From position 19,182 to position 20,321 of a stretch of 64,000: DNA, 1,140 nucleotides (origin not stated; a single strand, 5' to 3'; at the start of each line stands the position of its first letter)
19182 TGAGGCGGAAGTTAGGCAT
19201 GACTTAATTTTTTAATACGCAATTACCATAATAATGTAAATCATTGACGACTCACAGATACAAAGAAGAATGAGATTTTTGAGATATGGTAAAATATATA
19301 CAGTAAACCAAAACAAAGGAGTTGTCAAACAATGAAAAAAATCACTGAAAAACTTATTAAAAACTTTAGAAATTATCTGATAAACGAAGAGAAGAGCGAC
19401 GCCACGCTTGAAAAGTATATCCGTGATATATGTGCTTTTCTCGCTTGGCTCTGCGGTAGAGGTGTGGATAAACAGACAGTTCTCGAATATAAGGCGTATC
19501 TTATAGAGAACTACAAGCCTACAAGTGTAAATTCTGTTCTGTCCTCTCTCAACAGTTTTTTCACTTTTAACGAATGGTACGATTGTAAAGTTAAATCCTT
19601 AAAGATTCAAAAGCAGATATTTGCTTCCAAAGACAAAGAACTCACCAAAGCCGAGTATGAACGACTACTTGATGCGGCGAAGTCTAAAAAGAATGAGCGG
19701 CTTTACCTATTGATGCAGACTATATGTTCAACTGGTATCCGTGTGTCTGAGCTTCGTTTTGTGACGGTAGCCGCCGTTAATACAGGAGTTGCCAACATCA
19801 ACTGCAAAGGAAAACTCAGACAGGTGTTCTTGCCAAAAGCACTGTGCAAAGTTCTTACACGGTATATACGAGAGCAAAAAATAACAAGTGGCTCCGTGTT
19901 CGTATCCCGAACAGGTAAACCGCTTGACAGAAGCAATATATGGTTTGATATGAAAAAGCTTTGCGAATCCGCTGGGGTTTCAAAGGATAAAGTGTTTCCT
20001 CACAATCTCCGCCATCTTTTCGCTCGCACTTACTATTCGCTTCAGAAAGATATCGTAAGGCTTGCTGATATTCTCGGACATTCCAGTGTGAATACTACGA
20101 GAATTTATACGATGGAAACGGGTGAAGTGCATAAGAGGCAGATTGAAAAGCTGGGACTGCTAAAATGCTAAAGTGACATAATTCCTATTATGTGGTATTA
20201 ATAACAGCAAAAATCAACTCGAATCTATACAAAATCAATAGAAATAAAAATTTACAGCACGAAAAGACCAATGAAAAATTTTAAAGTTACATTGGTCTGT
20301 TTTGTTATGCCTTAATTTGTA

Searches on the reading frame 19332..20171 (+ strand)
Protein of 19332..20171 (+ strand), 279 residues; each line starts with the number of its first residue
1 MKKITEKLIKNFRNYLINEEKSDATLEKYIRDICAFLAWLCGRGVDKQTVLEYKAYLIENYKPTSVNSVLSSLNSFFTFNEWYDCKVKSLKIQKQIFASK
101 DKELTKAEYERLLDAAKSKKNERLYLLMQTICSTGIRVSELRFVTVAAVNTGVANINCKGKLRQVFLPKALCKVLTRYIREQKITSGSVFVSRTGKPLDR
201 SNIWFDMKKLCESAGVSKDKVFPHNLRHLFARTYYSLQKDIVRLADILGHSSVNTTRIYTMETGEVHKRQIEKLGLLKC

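Call 7: search_protein_families(library=pfam, proteins=[window:19332-20171:+])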
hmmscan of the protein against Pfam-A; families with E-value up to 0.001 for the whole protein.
window:19332-20171:+ (279 aa): 4 families
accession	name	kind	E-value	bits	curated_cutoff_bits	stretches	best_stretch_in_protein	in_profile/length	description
PF00589.27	Phage_integrase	-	1.6e-29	103.3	27.1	1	103-261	2-167/172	Phage integrase family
PF02899.23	Phage_int_SAM_1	-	8.1e-07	29.7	22.3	1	9-80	1-79/83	Phage integrase, N-terminal SAM-like domain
PF13495.12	Phage_int_SAM_4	-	2.5e-06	28.2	27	1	8-78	1-76/85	Phage integrase, N-terminal SAM-like domain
PF13102.12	Phage_int_SAM_5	-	9.4e-06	26.4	22.3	0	1-37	43-79/98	Phage integrase SAM-like domain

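Call 9: find_encoding_contigs(protein=window:19332-20171:+, flank=3000, max_places=10)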
Protein window:19332-20171:+ (279 aa): 22 contigs read that carry it; 3 places shown.
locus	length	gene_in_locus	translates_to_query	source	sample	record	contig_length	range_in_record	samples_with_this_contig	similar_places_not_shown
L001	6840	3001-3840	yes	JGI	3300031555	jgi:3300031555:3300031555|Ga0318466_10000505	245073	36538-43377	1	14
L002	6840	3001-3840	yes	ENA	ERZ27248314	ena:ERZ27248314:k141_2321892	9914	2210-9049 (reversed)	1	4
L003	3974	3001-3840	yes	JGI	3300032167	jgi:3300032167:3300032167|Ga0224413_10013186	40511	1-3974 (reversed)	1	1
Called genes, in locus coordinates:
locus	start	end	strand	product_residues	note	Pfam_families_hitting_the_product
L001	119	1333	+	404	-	PF14657:Arm-DNA-bind_4, PF14659:Phage_int_SAM_3 (faint), PF00589:Phage_integrase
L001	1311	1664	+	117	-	PF05973:Gp49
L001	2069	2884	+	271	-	PF19481:DUF6017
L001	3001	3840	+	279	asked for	PF02899:Phage_int_SAM_1 (weak), PF13495:Phage_int_SAM_4 (weak), PF00589:Phage_integrase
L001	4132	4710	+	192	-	-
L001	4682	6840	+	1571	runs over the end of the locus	PF06347:SH3_4 (weak), PF08239:SH3_3, PF09479:Flg_new, PF09479:Flg_new, PF02368:Big_2, PF09479:Flg_new, PF09479:Flg_new, PF02368:Big_2, +6 more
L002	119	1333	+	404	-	PF14657:Arm-DNA-bind_4, PF14659:Phage_int_SAM_3 (faint), PF00589:Phage_integrase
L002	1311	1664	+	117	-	PF05973:Gp49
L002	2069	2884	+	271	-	PF19481:DUF6017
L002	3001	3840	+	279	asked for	PF02899:Phage_int_SAM_1 (weak), PF13495:Phage_int_SAM_4 (weak), PF00589:Phage_integrase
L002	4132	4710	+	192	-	-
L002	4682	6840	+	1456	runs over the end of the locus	?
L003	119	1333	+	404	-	PF14657:Arm-DNA-bind_4, PF14659:Phage_int_SAM_3 (faint), PF00589:Phage_integrase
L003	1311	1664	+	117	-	PF05973:Gp49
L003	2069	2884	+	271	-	PF19481:DUF6017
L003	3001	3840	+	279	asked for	PF02899:Phage_int_SAM_1 (weak), PF13495:Phage_int_SAM_4 (weak), PF00589:Phage_integrase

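Call 19: find_homologous_proteins(query=window:19332-20171:+, max_evalue=1e-30)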
Query window:19332-20171:+ (279 aa): 8000 proteins with E <= 1e-30 among 8000 candidates; the best 120 are listed.
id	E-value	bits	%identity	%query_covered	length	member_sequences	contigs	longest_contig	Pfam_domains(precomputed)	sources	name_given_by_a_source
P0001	2.1e-174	596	96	100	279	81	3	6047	PF13495.13,PF00589.28,PF02899.24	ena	-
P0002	1.0e-173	594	96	100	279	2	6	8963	PF13495.13,PF00589.28,PF02899.24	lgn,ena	-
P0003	3.3e-173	592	95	100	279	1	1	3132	PF13495.13,PF00589.28,PF02899.24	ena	-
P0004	1.1e-172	590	95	100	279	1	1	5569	PF13495.13,PF13102.13,PF00589.28,PF02899.24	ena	-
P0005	1.2e-172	590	95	100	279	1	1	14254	PF13495.13,PF00589.28,PF02899.24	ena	-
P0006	1.4e-172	590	95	100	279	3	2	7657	PF13495.13,PF00589.28,PF02899.24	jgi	-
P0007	1.9e-172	590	95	100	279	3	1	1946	PF13495.13,PF00589.28,PF02899.24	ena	-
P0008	2.0e-172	590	94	100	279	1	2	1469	PF13495.13,PF00589.28,PF02899.24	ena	-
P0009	2.7e-172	589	95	100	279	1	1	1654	PF13495.13,PF00589.28,PF02899.24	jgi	-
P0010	1.1e-171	587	94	100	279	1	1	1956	PF13495.13,PF00589.28,PF02899.24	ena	-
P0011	1.5e-171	587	94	100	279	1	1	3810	PF13495.13,PF00589.28,PF02899.24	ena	-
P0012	1.6e-171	587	94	100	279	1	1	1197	PF13495.13,PF00589.28,PF02899.24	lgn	-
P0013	3.0e-171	586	94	100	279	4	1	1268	PF13495.13,PF00589.28,PF02899.24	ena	-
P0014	2.8e-170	583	94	100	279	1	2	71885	PF13495.13,PF00589.28,PF02899.24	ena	-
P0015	4.1e-170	582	92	100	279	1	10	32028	PF13495.13,PF13102.13,PF00589.28,PF02899.24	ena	-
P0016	1.1e-169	581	95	100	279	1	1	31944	PF13495.13,PF13102.13,PF00589.28,PF02899.24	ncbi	-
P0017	1.9e-169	580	93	100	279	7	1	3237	PF13495.13,PF00589.28,PF02899.24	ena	-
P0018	2.0e-167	573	92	100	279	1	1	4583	PF13495.13,PF00589.28,PF02899.24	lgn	-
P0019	2.3e-167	573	93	100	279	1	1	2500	PF13495.13,PF00589.28,PF02899.24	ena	-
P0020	3.6e-167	572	92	100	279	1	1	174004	PF13495.13,PF00589.28,PF02899.24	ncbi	-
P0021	5.6e-167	572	92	100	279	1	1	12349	PF13495.13,PF00589.28,PF02899.24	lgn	-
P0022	8.0e-167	571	92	100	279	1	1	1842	PF13495.13,PF00589.28,PF02899.24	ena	-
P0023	1.1e-166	571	92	100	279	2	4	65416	PF00589.28,PF02899.24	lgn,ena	-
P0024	1.4e-166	570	94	100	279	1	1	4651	PF13495.13,PF00589.28,PF02899.24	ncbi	-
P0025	3.2e-166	569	91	100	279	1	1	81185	PF13495.13,PF00589.28,PF02899.24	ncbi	-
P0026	3.5e-166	569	91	100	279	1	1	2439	PF13495.13,PF00589.28,PF02899.24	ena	-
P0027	7.6e-166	568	92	100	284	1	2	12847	PF13495.13,PF00589.28,PF02899.24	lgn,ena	-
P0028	8.7e-166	568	92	100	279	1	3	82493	PF13495.13,PF00589.28,PF02899.24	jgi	-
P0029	1.1e-165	567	91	100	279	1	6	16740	PF13495.13,PF00589.28,PF02899.24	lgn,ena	-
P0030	1.3e-165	567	92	100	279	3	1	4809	PF13495.13,PF00589.28,PF02899.24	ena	-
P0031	1.5e-165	567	91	100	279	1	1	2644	PF13495.13,PF00589.28,PF02899.24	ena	-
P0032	1.8e-165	567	91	100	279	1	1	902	PF00589.28,PF02899.24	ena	-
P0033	1.1e-164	564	93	97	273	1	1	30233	PF13495.13,PF00589.28,PF02899.24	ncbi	-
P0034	1.9e-164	563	90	100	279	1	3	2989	PF13495.13,PF00589.28,PF02899.24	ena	-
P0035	1.9e-164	563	91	100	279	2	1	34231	PF00589.28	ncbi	-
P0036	3.6e-164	563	90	100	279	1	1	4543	PF13495.13,PF00589.28,PF02899.24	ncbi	-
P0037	4.5e-164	562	90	100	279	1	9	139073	PF13495.13,PF00589.28,PF02899.24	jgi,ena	-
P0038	7.3e-164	562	90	100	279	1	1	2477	PF13495.13,PF00589.28,PF02899.24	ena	-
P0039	1.1e-163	561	90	100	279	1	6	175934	PF13495.13,PF00589.28,PF02899.24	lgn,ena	-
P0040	1.6e-163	560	91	100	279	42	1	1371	PF13495.13,PF00589.28,PF02899.24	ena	-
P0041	2.5e-163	560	97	94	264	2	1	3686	PF13495.13,PF00589.28,PF02899.24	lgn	-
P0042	4.2e-163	559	90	100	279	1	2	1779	PF00589.28,PF02899.24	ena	-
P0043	6.3e-163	558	89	100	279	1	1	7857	PF13495.13,PF00589.28,PF02899.24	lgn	-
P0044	1.4e-162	557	91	100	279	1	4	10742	PF00589.28,PF02899.24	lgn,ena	-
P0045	1.9e-162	557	91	100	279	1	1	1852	PF13495.13,PF00589.28,PF02899.24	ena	-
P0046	3.7e-162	556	90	100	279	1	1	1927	PF13495.13,PF00589.28,PF02899.24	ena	-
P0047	5.5e-162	555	90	100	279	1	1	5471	PF13495.13,PF00589.28,PF02899.24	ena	-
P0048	6.0e-162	555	89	100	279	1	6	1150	PF00589.28,PF02899.24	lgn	-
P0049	5.0e-161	552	90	100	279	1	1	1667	PF13495.13,PF00589.28,PF02899.24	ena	-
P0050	6.2e-161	552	89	100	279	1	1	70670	PF13495.13,PF00589.28,PF02899.24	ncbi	-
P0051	9.1e-160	548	87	100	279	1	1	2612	PF13495.13,PF00589.28,PF02899.24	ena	-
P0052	2.7e-159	547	89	100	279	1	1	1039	PF13495.13,PF00589.28,PF02899.24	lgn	-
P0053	1.3e-158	544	88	100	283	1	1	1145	PF13495.13,PF00589.28,PF02899.24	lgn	-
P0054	6.9e-158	542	87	100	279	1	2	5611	PF13495.13,PF00589.28,PF02899.24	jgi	-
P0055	7.0e-158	542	87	100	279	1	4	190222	PF13495.13,PF00589.28,PF02899.24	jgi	-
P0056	1.1e-157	541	91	95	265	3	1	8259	PF00589.28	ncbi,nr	ncbi:MAG: integrase, partial [Ruminococcaceae bacterium]|nr:integrase [Oscillospiraceae bacterium]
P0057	1.3e-157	541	86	100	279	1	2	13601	PF13495.13,PF13102.13,PF00589.28,PF02899.24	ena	-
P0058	1.0e-156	538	87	100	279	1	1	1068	PF13495.13,PF00589.28,PF02899.24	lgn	-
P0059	2.1e-156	537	86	100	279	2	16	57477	PF13495.13,PF00589.28,PF02899.24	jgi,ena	-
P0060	4.7e-156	536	86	100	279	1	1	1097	PF13495.13,PF00589.28,PF02899.24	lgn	-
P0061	8.1e-156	535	87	100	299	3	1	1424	PF00589.28,PF02899.24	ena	-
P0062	4.6e-155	533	86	100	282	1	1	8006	PF00589.28,PF02899.24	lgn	-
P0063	2.3e-154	530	85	100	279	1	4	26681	PF00589.28,PF02899.24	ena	-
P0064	3.5e-154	530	85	100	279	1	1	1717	PF00589.28,PF02899.24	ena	-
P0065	6.9e-153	526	83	100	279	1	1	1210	PF00589.28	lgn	-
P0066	1.2e-152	525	84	100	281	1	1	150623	PF13495.13,PF00589.28,PF02899.24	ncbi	-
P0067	1.4e-152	525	83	100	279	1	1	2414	PF13495.13,PF00589.28,PF02899.24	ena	-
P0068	2.0e-152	524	84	99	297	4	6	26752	PF13495.13,PF00589.28,PF02899.24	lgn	-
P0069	1.1e-151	522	84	100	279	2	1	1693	PF13495.13,PF00589.28,PF02899.24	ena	-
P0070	1.7e-151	521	85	100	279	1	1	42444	PF13495.13,PF00589.28,PF02899.24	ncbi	-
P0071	1.8e-151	521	85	100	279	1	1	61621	PF13495.13,PF00589.28,PF02899.24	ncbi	-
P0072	5.7e-151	519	84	100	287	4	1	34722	PF13495.13,PF00589.28,PF02899.24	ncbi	-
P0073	8.6e-151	519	84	100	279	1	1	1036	PF13495.13,PF00589.28,PF02899.24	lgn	-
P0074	1.1e-150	518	85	100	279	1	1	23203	PF13495.13,PF00589.28,PF02899.24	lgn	-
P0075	2.0e-150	517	84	100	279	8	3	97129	PF13495.13,PF00589.28,PF02899.24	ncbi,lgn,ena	-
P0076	2.2e-150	517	84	100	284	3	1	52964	PF13495.13,PF13102.13,PF00589.28,PF02899.24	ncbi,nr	ncbi:MAG: integrase [Ruminococcaceae bacterium]|nr:integrase [Oscillospiraceae bacterium]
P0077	3.2e-150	517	84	100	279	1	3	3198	PF13495.13,PF00589.28,PF02899.24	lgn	-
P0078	1.4e-149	515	83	100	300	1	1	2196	PF13495.13,PF00589.28,PF02899.24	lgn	-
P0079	1.6e-149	514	84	100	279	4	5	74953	PF00589.28,PF02899.24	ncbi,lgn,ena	-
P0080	7.0e-149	512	83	100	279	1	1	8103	PF00589.28,PF02899.24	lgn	-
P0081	1.2e-148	512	83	100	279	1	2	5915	PF00589.28,PF02899.24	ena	-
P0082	1.3e-148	512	81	100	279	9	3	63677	PF00589.28,PF02899.24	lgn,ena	-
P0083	2.6e-148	511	80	100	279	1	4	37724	PF00589.28,PF02899.24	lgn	-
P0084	4.3e-148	510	80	100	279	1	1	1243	PF00589.28,PF02899.24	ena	-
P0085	5.8e-148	509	80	100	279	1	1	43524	PF00589.28,PF02899.24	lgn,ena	-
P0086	6.8e-148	509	83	100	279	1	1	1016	PF13495.13,PF00589.28,PF02899.24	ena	-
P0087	8.3e-148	509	79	100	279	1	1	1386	PF13495.13,PF00589.28,PF02899.24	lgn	-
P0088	1.3e-147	508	80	100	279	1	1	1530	PF00589.28,PF02899.24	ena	-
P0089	1.7e-147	508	80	100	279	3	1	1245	PF00589.28,PF02899.24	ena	-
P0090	1.8e-147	508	80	100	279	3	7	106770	PF00589.28,PF02899.24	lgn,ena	-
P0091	2.1e-147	508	80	100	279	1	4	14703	PF00589.28,PF02899.24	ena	-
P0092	2.3e-147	507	80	100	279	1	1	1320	PF00589.28,PF02899.24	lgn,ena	-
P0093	3.5e-147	507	80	100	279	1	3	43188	PF00589.28,PF02899.24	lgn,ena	-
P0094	7.1e-147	506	80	100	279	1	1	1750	PF00589.28,PF02899.24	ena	-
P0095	1.6e-146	505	80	100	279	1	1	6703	PF00589.28,PF02899.24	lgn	-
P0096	4.4e-146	503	79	100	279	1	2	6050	PF00589.28,PF02899.24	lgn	-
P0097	7.5e-145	499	80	100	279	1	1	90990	PF13495.13,PF00589.28,PF02899.24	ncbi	-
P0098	3.0e-144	497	79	100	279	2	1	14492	PF00589.28,PF02899.24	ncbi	-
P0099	3.3e-144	497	93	86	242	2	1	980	PF00589.28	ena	-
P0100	4.6e-144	497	81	100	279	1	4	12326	PF13495.13,PF00589.28,PF02899.24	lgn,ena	-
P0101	2.3e-143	494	79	100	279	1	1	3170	PF13495.13,PF00589.28,PF02899.24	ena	-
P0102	7.7e-143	493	80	100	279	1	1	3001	PF00589.28,PF02899.24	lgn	-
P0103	9.4e-143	492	80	100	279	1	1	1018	PF13495.13,PF00589.28,PF02899.24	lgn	-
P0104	9.4e-143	492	81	100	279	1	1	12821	PF13495.13,PF00589.28,PF02899.24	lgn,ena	-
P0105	1.1e-142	492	95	85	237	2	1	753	PF00589.28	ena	-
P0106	1.6e-142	492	81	99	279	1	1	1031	PF00589.28,PF02899.24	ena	-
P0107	2.2e-142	491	80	99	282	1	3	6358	PF13495.13,PF00589.28,PF02899.24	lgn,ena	-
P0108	1.2e-140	485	79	100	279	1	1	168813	PF13495.13,PF00589.28,PF02899.24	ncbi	-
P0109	2.2e-139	481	78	100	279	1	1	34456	PF13495.13,PF00589.28,PF02899.24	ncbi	-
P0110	2.1e-138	478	76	100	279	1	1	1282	PF13495.13,PF00589.28,PF02899.24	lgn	-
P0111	4.8e-138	477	77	100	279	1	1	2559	PF00589.28,PF02899.24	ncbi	-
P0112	1.5e-137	475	77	99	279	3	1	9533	PF13495.13,PF00589.28,PF02899.24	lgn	-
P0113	2.0e-137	475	77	100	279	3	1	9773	PF00589.28,PF02899.24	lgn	-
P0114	3.9e-137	474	76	100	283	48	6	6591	PF00589.28,PF02899.24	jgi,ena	-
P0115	8.7e-137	473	74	100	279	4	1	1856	PF00589.28,PF02899.24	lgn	-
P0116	1.6e-136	472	77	100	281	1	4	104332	PF13495.13,PF00589.28,PF02899.24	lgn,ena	-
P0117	2.6e-136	471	76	100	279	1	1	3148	PF13495.13,PF00589.28,PF02899.24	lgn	-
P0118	2.6e-136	471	76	100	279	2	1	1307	PF13495.13,PF00589.28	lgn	-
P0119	2.9e-136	471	76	100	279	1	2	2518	PF00589.28,PF02899.24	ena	-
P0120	6.5e-136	470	74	100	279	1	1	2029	PF00589.28,PF02899.24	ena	-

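Call 20: find_related_loci(query=window:19332-20171:+, collection=metagenome_contigs, flank=4000)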
Query window:19332-20171:+ (279 aa) in metagenome_contigs; peptide patterns used: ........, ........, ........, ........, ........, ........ (x = any residue, [..] = any of these).
239 stretches matched a pattern; 14 encode a relative of the query (tblastn E <= 1e-3); 14 distinct loci.
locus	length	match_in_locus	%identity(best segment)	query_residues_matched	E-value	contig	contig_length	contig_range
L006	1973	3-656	77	61-278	2e-119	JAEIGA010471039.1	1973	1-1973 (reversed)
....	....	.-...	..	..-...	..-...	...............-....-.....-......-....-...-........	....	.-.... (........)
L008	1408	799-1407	72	1-203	3e-103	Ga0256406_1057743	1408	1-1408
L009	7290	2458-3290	73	2-279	1e-109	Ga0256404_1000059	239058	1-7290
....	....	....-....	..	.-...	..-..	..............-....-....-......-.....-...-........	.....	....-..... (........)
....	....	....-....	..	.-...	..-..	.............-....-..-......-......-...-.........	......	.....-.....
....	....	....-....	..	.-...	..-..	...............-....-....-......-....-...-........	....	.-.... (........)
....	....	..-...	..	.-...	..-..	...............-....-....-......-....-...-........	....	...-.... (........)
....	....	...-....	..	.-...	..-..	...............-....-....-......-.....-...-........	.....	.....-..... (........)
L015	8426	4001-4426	29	126-260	2e-10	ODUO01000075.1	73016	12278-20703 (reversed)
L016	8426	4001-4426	29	126-260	2e-10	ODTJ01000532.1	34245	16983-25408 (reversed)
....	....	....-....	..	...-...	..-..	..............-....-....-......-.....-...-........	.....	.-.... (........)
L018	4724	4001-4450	28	126-260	2e-9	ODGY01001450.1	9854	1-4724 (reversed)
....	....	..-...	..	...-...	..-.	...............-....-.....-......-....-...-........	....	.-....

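Call 22: find_encoding_contigs(protein=P0015, flank=3000, max_places=10)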
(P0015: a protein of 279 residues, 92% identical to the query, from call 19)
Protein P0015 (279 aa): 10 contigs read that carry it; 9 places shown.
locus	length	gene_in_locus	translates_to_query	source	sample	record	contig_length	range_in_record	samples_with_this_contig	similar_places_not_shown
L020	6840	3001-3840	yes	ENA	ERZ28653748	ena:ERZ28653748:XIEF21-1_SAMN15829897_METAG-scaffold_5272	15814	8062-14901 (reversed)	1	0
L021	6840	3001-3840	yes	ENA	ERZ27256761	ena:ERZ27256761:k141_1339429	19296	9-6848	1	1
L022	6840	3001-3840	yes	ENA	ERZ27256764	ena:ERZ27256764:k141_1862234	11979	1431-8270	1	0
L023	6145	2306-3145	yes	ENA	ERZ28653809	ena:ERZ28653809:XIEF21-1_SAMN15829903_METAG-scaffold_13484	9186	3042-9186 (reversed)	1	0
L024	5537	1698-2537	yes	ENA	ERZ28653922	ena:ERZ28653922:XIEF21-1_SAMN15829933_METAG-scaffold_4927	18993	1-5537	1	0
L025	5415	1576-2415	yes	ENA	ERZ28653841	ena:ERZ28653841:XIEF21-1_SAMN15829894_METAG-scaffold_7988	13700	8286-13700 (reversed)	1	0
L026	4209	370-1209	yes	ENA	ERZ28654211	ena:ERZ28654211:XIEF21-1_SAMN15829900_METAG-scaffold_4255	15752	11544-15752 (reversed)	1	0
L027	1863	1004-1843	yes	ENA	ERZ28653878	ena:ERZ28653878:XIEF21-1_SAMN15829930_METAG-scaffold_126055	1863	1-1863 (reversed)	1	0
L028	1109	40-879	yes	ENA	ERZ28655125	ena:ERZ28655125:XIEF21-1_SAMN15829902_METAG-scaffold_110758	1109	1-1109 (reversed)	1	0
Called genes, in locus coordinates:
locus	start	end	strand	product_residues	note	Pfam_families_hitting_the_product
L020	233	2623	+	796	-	PF01588:tRNA_bind, PF03483:B3_4, PF03484:B5, PF17759:tRNA_synthFbeta, PF03147:FDX-ACB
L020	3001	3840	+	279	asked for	PF02899:Phage_int_SAM_1 (weak), PF13102:Phage_int_SAM_5 (faint), PF13495:Phage_int_SAM_4 (weak), PF00589:Phage_integrase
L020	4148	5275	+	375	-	PF13421:Band_7_1, PF01145:Band_7 (weak), PF12773:DZR (weak), PF13240:Zn_Ribbon_1 (weak), PF12773:DZR, PF13248:Zn_ribbon_3 (weak), PF24463:DUF7577 (weak), PF13240:Zn_Ribbon_1 (weak), +1 more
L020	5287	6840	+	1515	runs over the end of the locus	PF00498:FHA, PF13191:AAA_16 (faint), PF01580:FtsK_SpoIIIE, PF01935:DUF87 (faint), PF13401:AAA_22 (faint), PF13555:AAA_29 (faint), PF01580:FtsK_SpoIIIE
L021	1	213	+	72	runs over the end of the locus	?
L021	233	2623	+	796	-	PF01588:tRNA_bind, PF03483:B3_4, PF03484:B5, PF17759:tRNA_synthFbeta, PF03147:FDX-ACB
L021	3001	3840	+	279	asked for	PF02899:Phage_int_SAM_1 (weak), PF13102:Phage_int_SAM_5 (faint), PF13495:Phage_int_SAM_4 (weak), PF00589:Phage_integrase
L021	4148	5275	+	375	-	PF13421:Band_7_1, PF01145:Band_7 (weak), PF12773:DZR (weak), PF13240:Zn_Ribbon_1 (weak), PF18912:DZR_2 (faint), PF12773:DZR, PF13248:Zn_ribbon_3 (weak), PF13240:Zn_Ribbon_1 (weak), +1 more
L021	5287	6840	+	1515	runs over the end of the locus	PF00498:FHA, PF13191:AAA_16 (faint), PF01580:FtsK_SpoIIIE, PF01935:DUF87 (faint), PF13401:AAA_22 (faint), PF13555:AAA_29 (faint), PF01580:FtsK_SpoIIIE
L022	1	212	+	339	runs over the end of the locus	PF02912:Phe_tRNA-synt_N, PF01409:tRNA-synt_2d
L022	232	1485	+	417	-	PF01588:tRNA_bind, PF03483:B3_4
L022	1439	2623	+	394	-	PF03484:B5, PF17759:tRNA_synthFbeta, PF03147:FDX-ACB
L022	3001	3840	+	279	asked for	PF02899:Phage_int_SAM_1 (weak), PF13102:Phage_int_SAM_5 (faint), PF13495:Phage_int_SAM_4 (weak), PF00589:Phage_integrase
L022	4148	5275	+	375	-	PF13421:Band_7_1, PF01145:Band_7 (weak), PF12773:DZR (weak), PF13240:Zn_Ribbon_1 (weak), PF18912:DZR_2 (faint), PF12773:DZR, PF13248:Zn_ribbon_3 (weak), PF13240:Zn_Ribbon_1 (weak), +1 more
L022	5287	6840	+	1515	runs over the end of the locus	PF00498:FHA, PF13191:AAA_16 (faint), PF01580:FtsK_SpoIIIE, PF01935:DUF87 (faint), PF13401:AAA_22 (faint), PF13555:AAA_29 (faint), PF01580:FtsK_SpoIIIE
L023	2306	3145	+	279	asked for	PF02899:Phage_int_SAM_1 (weak), PF13102:Phage_int_SAM_5 (faint), PF13495:Phage_int_SAM_4 (weak), PF00589:Phage_integrase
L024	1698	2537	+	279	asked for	PF02899:Phage_int_SAM_1 (weak), PF13102:Phage_int_SAM_5 (faint), PF13495:Phage_int_SAM_4 (weak), PF00589:Phage_integrase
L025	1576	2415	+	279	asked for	PF02899:Phage_int_SAM_1 (weak), PF13102:Phage_int_SAM_5 (faint), PF13495:Phage_int_SAM_4 (weak), PF00589:Phage_integrase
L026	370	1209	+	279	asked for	PF02899:Phage_int_SAM_1 (weak), PF13102:Phage_int_SAM_5 (faint), PF13495:Phage_int_SAM_4 (weak), PF00589:Phage_integrase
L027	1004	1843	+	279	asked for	PF02899:Phage_int_SAM_1 (weak), PF13102:Phage_int_SAM_5 (faint), PF13495:Phage_int_SAM_4 (weak), PF00589:Phage_integrase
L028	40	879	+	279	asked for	PF02899:Phage_int_SAM_1 (weak), PF13102:Phage_int_SAM_5 (faint), PF13495:Phage_int_SAM_4 (weak), PF00589:Phage_integrase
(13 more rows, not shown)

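Call 23: find_encoding_contigs(protein=P0037, flank=3000, max_places=10)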
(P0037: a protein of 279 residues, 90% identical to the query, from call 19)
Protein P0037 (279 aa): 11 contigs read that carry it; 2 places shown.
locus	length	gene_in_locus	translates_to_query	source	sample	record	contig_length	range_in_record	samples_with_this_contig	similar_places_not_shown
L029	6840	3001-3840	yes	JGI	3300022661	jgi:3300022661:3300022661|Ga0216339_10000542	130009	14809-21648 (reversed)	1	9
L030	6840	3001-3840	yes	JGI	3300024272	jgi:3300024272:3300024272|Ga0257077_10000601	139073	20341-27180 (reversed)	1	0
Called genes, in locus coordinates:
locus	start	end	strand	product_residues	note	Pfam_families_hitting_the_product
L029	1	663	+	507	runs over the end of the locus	PF00370:FGGY_N, PF02782:FGGY_C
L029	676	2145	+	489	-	PF02610:AraA_N, PF24856:AraA_central, PF11762:Arabinose_Iso_C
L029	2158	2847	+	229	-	PF00596:Aldolase_II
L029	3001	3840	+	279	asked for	PF02899:Phage_int_SAM_1 (weak), PF13495:Phage_int_SAM_4 (weak), PF00589:Phage_integrase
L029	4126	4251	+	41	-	-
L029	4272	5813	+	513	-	PF18998:Flg_new_2 (weak), PF13306:LRR_5 (weak), PF00963:Cohesin (weak)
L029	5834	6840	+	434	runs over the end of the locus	PF00395:SLH, PF00963:Cohesin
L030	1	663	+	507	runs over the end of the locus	PF00370:FGGY_N, PF02782:FGGY_C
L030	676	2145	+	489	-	PF02610:AraA_N, PF24856:AraA_central, PF11762:Arabinose_Iso_C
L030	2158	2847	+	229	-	PF00596:Aldolase_II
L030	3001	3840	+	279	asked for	PF02899:Phage_int_SAM_1 (weak), PF13495:Phage_int_SAM_4 (weak), PF00589:Phage_integrase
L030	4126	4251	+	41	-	-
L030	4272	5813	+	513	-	PF18998:Flg_new_2 (weak), PF13306:LRR_5 (weak), PF00963:Cohesin (weak)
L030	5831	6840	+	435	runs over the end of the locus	PF00395:SLH, PF00963:Cohesin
